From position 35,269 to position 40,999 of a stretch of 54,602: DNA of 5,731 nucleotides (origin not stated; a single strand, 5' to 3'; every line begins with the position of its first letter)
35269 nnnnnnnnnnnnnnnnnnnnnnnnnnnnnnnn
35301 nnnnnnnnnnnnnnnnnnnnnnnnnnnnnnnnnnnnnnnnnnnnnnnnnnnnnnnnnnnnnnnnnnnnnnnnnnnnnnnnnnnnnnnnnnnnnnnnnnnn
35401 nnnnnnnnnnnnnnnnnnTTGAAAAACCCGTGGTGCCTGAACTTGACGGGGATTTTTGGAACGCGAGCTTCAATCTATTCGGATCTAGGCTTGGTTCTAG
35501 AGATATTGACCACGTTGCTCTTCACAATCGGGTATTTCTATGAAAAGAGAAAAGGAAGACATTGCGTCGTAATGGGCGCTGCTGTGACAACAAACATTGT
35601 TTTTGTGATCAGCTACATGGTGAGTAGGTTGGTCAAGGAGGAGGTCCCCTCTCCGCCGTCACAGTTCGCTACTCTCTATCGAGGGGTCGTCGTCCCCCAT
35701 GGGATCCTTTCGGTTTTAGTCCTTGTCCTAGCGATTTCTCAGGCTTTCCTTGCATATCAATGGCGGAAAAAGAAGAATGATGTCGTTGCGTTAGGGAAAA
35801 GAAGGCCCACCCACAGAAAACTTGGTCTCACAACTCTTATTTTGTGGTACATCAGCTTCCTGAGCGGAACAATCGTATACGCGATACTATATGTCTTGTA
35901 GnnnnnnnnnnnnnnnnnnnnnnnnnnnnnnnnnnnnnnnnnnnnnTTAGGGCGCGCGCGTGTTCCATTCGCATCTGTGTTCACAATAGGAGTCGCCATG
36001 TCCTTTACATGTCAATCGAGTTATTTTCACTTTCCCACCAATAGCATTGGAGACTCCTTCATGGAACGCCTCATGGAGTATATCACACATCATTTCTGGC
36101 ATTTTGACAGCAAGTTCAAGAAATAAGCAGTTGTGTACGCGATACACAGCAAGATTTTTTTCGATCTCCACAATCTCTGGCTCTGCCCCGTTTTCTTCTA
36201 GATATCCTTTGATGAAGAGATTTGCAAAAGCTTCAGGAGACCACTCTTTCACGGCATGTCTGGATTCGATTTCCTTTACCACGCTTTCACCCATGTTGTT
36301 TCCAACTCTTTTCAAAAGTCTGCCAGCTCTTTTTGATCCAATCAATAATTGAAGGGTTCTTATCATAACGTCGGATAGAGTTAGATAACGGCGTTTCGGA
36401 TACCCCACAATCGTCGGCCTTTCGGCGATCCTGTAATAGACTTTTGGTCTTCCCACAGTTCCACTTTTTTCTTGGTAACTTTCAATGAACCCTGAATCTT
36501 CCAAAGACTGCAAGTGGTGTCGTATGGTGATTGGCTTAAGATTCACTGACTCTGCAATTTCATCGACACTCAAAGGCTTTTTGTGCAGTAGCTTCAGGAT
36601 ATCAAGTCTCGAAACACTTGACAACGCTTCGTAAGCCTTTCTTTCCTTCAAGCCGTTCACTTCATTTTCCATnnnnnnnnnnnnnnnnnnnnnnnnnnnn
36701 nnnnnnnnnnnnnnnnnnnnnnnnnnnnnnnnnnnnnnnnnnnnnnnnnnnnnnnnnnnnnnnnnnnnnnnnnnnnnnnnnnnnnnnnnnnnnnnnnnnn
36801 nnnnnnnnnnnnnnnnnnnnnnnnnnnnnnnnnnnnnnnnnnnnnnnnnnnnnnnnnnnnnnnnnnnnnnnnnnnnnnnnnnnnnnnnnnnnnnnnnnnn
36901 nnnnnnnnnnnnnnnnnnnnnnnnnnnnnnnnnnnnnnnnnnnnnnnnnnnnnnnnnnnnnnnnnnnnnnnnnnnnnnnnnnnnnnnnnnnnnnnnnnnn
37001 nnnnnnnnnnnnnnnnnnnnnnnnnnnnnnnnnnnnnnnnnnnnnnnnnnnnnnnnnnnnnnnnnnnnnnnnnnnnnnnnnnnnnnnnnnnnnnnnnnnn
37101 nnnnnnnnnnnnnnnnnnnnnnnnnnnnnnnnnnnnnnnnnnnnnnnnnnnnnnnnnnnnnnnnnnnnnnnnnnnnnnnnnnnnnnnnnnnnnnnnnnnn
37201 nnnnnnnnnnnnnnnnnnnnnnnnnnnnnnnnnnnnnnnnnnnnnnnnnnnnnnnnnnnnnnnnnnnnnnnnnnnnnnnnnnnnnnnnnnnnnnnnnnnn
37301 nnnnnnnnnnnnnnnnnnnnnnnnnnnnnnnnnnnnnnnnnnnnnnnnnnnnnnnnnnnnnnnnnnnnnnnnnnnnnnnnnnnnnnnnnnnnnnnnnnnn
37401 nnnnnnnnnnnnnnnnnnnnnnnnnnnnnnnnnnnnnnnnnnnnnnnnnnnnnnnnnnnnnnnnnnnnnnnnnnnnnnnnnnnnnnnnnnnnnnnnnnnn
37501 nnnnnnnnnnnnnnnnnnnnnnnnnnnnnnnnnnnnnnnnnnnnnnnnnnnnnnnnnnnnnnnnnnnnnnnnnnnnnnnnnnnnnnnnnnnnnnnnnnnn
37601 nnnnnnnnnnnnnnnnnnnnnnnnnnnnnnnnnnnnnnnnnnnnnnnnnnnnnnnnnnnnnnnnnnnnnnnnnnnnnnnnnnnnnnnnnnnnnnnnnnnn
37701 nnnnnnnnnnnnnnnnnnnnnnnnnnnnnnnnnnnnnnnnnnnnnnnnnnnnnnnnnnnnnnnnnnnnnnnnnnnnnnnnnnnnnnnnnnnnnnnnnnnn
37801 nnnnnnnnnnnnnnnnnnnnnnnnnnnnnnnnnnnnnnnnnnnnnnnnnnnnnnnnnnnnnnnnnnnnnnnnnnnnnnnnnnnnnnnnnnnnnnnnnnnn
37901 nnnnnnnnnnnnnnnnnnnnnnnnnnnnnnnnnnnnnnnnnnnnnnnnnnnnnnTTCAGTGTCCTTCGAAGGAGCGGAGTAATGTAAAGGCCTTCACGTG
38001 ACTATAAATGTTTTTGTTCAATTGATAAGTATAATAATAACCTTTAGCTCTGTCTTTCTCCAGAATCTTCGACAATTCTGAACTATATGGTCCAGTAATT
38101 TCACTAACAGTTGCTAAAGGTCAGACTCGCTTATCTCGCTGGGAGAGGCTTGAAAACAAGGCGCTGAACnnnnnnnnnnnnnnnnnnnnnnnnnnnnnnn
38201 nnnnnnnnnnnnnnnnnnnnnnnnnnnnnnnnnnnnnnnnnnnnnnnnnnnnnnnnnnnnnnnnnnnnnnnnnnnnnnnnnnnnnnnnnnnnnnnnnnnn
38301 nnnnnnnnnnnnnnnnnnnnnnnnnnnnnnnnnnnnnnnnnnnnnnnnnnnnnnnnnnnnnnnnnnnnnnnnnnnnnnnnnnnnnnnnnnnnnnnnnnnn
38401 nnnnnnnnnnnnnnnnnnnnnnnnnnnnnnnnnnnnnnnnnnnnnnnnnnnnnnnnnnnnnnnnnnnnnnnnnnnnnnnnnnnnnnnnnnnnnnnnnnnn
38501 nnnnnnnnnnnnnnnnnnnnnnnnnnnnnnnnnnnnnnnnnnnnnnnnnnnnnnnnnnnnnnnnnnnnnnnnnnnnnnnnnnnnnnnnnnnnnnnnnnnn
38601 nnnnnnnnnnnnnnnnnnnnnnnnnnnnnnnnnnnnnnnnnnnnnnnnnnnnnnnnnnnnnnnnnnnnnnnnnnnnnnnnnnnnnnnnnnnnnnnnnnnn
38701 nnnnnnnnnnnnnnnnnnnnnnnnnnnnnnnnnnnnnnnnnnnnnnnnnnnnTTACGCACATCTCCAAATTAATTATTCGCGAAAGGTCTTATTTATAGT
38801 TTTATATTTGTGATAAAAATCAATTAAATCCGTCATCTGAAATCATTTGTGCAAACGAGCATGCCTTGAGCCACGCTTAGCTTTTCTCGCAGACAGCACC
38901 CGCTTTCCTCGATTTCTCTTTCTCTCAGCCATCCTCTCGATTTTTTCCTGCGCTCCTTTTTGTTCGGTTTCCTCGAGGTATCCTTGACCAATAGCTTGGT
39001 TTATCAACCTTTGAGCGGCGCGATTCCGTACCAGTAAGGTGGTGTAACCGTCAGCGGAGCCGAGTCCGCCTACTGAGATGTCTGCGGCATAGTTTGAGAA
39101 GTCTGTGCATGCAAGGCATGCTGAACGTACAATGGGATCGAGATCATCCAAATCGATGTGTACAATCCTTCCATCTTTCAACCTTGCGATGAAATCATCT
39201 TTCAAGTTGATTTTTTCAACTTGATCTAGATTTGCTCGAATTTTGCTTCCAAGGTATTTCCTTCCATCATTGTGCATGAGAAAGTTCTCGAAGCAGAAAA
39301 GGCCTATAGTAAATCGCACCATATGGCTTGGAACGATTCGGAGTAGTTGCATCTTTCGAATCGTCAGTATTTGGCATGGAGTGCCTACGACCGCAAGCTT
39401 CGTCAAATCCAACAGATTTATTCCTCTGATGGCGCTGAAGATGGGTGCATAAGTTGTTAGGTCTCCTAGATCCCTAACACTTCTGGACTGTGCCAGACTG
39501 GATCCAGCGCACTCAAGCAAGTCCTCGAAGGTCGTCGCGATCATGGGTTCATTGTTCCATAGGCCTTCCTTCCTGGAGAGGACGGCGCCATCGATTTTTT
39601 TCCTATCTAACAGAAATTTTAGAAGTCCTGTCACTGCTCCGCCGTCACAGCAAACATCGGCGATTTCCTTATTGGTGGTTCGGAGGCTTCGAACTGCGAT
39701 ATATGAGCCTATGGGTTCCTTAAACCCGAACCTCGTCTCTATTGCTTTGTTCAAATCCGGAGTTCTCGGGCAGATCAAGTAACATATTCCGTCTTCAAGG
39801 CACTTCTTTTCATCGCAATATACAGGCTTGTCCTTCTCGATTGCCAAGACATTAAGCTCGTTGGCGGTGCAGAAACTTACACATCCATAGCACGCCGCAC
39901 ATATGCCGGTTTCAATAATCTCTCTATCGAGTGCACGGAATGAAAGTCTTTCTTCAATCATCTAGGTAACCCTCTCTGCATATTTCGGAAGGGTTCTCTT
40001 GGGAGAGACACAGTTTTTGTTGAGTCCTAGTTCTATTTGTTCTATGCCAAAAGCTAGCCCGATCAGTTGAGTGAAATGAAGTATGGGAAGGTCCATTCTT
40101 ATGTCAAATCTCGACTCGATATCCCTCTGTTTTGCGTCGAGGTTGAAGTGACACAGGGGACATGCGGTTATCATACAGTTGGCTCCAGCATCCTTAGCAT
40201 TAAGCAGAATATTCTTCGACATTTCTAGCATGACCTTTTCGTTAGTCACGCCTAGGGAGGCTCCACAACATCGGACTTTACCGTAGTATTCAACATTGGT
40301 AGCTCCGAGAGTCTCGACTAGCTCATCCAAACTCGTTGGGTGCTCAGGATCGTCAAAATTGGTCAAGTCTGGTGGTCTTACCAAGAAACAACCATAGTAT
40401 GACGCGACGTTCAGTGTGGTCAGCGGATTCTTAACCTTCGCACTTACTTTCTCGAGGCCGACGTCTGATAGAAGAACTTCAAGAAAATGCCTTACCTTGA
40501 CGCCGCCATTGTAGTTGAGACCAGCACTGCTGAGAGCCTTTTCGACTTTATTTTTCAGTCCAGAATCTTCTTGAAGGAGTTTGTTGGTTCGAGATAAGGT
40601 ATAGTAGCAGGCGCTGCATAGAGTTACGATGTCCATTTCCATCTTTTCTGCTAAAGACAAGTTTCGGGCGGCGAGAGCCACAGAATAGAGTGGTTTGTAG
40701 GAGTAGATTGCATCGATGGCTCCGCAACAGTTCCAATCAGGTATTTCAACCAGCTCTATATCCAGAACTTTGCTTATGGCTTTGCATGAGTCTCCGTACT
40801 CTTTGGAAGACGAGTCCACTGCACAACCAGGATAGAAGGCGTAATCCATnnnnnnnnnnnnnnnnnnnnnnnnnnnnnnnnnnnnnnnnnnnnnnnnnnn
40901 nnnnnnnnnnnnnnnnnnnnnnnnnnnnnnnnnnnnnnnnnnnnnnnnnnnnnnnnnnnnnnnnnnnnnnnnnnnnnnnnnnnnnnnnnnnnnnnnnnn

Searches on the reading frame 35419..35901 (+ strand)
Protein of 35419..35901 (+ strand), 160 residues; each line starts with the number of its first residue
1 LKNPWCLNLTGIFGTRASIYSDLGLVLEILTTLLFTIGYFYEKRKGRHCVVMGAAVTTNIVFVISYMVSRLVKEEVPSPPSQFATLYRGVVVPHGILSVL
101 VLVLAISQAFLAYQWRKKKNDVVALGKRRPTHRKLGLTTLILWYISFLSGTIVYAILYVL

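Call 86: search_protein_families(library=pfam, proteins=[window:35419-35901:+])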
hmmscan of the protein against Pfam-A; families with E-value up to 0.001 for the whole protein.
window:35419-35901:+ (160 aa): 1 family
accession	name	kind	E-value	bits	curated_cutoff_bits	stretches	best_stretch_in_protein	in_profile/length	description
PF04238.17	DUF420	-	1.5e-16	61.3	30.5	1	24-157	5-130/130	Protein of unknown function (DUF420)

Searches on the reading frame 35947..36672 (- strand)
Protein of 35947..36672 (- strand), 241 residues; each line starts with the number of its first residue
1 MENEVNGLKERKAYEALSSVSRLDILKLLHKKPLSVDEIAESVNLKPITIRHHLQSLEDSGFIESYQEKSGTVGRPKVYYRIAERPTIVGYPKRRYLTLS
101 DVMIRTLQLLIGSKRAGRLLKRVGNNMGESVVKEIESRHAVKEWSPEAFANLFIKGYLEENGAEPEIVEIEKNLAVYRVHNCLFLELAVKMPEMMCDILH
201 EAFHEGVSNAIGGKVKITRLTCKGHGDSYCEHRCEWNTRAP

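Call 86: search_protein_families(library=pfam, proteins=[window:35947-36672:-])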
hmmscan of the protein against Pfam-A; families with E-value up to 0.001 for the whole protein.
window:35947-36672:- (241 aa): 17 families
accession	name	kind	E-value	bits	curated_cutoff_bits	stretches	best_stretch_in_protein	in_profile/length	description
PF01022.26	HTH_5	-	9.2e-11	41.9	22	1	21-65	3-47/47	Bacterial regulatory protein, arsR family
PF12840.13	HTH_20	-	1.9e-09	37.8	27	1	18-65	2-50/51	Helix-turn-helix domain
PF13412.12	HTH_24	-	3.9e-07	30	21.9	1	22-64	5-48/48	Winged helix-turn-helix DNA-binding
PF01978.25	TrmB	-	8.2e-07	29.2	25.6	1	26-80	15-63/68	Sugar-specific transcriptional regulator TrmB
PF01726.22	LexA_DNA_bind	-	1.1e-06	28.7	23.7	1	33-70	25-63/65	LexA DNA binding domain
PF08461.16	HTH_12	-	4.4e-05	23.8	21.4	1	25-65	3-50/66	Ribonuclease R winged-helix domain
PF25213.1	HVO_A0261_N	-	6.4e-05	23.2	35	1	17-65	8-56/86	HVO_A0261 N-terminal domain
PF02082.26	Rrf2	-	8e-05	23.2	30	1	27-67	16-57/132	Iron-dependent Transcriptional regulator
PF01047.28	MarR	-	8.3e-05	22.8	24.6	1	24-68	7-52/59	MarR family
PF08279.18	HTH_11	-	8.7e-05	22.8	25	1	22-67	2-50/55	HTH domain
PF02830.23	V4R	-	0.00015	22.2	31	0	176-234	2-60/62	V4R domain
PF17782.7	DprA_WH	-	0.00026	21.4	22.9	1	22-65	14-57/61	DprA winged helix domain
PF03551.20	PadR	-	0.0003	21.2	27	0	45-84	29-67/75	Transcriptional regulator PadR-like family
PF25212.1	HVO_A0114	-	0.00078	19.6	27.6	0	20-80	22-81/84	HVO_A0114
PF14493.12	HTH_40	-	0.00084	20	27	0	28-61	8-40/89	Helix-turn-helix domain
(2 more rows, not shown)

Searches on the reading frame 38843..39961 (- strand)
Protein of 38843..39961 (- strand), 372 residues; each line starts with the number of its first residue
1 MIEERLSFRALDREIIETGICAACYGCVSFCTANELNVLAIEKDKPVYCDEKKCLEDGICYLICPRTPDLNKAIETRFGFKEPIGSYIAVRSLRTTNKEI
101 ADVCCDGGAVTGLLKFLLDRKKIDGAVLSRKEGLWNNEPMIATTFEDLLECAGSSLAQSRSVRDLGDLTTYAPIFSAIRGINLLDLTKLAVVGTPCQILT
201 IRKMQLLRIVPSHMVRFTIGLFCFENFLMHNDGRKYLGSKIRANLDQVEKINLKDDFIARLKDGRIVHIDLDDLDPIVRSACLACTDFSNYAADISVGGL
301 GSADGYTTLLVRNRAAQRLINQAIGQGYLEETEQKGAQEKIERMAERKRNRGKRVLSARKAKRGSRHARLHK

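Call 86: search_protein_families(library=pfam, proteins=[window:38843-39961:-])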
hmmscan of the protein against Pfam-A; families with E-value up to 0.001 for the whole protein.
window:38843-39961:- (372 aa): 2 families
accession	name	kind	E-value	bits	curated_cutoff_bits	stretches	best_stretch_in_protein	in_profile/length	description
PF04432.18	FrhB_FdhB_C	-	4.6e-34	117.9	23.3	1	187-333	2-146/150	Coenzyme F420 hydrogenase/dehydrogenase, beta subunit C terminus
PF04422.18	FrhB_FdhB_N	-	3e-15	56.5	22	1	94-155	5-67/78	Coenzyme F420 hydrogenase/dehydrogenase, beta subunit N-term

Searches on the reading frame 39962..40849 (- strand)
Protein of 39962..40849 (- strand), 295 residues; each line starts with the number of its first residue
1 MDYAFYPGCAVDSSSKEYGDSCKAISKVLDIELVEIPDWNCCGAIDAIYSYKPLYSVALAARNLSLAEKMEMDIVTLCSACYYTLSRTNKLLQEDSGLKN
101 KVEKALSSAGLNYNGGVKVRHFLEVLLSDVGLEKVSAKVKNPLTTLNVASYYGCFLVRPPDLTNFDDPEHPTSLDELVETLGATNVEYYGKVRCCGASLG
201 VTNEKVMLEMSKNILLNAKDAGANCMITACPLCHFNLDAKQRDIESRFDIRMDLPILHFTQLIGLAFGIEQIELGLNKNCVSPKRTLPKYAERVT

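Call 86: search_protein_families(library=pfam, proteins=[window:39962-40849:-])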
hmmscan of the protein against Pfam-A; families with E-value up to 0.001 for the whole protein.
window:39962-40849:- (295 aa): 1 family
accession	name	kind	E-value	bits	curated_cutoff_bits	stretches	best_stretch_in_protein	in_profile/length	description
PF02754.22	CCG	-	8.9e-28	96.7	20.6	2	3-85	1-84/85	Cysteine-rich domain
